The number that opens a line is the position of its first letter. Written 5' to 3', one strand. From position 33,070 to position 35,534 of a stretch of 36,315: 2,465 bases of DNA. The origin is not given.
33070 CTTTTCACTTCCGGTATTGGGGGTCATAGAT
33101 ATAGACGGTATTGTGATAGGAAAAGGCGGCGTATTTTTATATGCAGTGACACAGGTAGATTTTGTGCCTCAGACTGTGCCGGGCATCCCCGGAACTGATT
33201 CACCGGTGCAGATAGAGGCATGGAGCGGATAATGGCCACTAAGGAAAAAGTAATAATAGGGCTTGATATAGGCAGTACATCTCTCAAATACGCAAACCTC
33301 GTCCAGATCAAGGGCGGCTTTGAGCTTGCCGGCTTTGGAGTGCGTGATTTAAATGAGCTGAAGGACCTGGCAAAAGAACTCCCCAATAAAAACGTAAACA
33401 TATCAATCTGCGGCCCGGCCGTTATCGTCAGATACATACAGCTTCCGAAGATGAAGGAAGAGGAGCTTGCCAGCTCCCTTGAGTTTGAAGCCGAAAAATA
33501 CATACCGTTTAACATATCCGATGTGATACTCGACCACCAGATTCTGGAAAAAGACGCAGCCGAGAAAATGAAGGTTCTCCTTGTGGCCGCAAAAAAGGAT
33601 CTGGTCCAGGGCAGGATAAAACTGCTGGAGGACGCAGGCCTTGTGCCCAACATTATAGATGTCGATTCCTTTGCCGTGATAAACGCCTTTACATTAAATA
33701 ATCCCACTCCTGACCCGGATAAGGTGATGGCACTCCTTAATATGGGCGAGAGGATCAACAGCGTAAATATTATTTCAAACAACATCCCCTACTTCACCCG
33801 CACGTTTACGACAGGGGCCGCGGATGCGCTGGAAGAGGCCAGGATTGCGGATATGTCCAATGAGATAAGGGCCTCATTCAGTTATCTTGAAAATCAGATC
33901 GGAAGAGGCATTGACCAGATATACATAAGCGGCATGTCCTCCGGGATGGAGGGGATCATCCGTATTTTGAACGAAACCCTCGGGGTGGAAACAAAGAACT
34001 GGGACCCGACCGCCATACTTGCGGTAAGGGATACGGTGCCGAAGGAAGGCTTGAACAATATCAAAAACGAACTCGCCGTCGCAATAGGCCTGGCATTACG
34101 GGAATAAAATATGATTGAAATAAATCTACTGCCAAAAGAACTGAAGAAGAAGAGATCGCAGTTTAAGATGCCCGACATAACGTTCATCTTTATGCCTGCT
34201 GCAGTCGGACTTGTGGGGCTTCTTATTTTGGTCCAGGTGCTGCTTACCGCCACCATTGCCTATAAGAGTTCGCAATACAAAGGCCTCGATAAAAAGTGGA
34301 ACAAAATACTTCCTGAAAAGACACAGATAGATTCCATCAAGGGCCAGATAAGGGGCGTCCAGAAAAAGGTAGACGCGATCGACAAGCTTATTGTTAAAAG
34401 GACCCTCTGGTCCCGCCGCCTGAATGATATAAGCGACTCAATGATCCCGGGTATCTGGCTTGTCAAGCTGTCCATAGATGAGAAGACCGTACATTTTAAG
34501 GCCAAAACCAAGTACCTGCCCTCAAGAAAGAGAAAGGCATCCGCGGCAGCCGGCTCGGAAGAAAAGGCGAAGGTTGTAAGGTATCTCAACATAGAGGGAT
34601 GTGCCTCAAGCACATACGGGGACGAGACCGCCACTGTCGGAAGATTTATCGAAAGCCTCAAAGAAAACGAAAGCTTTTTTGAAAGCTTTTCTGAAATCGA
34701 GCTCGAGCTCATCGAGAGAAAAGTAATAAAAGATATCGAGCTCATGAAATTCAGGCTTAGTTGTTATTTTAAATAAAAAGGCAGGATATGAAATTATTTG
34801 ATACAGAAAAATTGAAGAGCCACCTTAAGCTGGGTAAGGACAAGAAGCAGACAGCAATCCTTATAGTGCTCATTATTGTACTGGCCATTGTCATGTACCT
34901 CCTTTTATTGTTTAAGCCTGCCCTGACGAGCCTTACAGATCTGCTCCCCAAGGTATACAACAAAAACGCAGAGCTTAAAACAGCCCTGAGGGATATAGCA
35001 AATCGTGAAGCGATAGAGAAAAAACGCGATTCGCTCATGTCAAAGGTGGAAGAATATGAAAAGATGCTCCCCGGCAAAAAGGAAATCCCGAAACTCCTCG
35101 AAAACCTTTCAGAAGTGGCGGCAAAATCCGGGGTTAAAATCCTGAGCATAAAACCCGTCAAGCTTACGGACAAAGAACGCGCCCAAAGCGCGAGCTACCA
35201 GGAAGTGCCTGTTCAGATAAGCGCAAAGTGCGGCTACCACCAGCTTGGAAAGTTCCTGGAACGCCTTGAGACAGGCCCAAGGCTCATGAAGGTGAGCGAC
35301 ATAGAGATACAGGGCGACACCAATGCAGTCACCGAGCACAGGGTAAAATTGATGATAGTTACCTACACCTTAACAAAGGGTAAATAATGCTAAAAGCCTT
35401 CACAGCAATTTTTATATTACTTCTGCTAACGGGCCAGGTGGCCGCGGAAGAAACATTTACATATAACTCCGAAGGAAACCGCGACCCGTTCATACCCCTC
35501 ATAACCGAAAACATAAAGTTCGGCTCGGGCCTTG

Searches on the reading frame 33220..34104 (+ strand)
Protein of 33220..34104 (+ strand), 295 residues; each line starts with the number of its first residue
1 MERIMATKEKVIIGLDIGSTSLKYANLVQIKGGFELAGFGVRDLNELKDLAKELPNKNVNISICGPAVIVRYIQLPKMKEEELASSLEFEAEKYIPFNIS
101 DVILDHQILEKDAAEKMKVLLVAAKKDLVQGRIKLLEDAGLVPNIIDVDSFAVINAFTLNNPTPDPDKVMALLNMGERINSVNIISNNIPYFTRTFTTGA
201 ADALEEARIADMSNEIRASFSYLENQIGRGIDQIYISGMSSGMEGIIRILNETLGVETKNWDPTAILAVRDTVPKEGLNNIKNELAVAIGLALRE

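Call 43: search_protein_families(library=pfam, proteins=[window:33220-34104:+], max_evalue=0.01)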
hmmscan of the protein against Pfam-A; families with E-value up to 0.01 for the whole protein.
window:33220-34104:+ (295 aa): 3 families
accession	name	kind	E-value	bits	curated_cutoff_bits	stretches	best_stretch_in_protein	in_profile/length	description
PF11104.14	PilM_2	-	9.1e-40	137.1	27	2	51-201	55-213/340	Type IV pilus assembly protein PilM;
PF05134.19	T2SSL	-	9.9e-07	28.8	25.5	1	45-152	35-137/231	Type II secretion system (T2SS), protein L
PF13847.12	Methyltransf_31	-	0.0079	16.3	27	0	10-52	29-70/145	Methyltransferase domain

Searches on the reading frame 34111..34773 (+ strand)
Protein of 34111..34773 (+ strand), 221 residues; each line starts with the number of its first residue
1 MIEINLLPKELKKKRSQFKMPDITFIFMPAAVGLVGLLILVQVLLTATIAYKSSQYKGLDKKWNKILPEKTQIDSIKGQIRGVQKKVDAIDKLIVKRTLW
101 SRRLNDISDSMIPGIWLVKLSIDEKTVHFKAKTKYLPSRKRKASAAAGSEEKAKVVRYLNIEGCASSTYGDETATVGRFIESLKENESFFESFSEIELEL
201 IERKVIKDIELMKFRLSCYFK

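Call 43: search_protein_families(library=pfam, proteins=[window:34111-34773:+], max_evalue=0.01)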
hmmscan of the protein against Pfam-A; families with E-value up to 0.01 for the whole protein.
window:34111-34773:+ (221 aa): 1 family
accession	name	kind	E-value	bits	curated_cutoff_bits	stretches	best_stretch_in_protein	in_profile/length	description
PF05137.18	PilN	-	0.0054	17.2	22.8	0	103-130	2-29/78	Fimbrial assembly protein (PilN)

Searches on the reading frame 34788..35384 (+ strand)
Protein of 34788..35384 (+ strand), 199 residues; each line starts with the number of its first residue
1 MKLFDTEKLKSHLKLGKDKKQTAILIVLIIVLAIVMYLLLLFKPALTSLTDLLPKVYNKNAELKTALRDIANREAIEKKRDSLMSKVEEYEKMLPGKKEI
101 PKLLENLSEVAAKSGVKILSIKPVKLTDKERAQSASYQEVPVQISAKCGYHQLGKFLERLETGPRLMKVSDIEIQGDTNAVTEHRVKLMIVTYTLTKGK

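Call 43: search_protein_families(library=pfam, proteins=[window:34788-35384:+], max_evalue=0.01)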
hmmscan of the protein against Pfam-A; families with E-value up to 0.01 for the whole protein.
window:34788-35384:+ (199 aa): 3 families
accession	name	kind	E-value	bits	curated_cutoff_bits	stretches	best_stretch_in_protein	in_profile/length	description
PF04350.18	PilO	-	1.9e-21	77.2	22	1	60-194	12-142/145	Pilus assembly protein, PilO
PF10741.14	T2SSM_b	-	7.7e-07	29.4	21.7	1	102-180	18-92/111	Type II secretion system (T2SS), protein M subtype b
PF01594.21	AI-2E_transport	-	0.0028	17.3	34.3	1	17-85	46-123/327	AI-2E family transporter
